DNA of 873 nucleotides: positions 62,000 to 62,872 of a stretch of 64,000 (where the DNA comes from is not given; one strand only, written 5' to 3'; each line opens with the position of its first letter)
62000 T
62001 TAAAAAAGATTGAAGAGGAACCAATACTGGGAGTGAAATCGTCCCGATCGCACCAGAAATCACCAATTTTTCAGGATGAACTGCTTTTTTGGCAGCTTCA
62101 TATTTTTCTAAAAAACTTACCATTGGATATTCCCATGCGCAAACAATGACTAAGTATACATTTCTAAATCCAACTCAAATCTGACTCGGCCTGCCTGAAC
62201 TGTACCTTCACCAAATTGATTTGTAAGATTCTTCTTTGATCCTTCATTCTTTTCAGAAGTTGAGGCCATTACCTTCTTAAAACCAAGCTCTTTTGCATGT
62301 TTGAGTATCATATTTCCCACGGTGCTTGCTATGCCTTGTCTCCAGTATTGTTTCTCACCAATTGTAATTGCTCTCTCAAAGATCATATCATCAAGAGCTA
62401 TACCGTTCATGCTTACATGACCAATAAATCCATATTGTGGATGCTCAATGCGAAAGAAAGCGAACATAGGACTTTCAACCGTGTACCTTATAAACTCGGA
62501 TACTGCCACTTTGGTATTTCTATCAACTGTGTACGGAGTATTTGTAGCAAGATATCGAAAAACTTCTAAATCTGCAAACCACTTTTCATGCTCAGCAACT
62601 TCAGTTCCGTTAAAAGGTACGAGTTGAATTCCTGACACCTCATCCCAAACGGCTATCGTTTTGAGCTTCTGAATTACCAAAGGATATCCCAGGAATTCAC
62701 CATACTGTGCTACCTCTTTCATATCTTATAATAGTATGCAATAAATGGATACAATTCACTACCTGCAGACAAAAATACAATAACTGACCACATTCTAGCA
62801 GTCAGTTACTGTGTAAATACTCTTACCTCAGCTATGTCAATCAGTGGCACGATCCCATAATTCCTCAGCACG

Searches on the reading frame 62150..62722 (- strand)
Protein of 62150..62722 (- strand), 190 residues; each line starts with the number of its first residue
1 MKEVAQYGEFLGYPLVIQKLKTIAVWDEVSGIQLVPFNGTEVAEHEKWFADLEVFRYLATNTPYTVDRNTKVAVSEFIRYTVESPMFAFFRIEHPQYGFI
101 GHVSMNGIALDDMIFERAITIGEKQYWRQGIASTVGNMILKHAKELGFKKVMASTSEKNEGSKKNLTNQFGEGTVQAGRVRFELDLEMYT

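Call 25: search_protein_families(library=pfam, proteins=[window:62150-62722:-], max_evalue=0.001)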
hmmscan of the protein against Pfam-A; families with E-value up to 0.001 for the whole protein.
window:62150-62722:- (190 aa): 2 families
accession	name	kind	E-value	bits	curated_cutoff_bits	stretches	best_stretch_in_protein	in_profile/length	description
PF13302.13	Acetyltransf_3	-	1.2e-12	49.1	25.4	1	34-164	4-130/138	Acetyltransferase (GNAT) domain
PF00583.31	Acetyltransf_1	-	0.00017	22.3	20.7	1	124-164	69-109/116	Acetyltransferase (GNAT) family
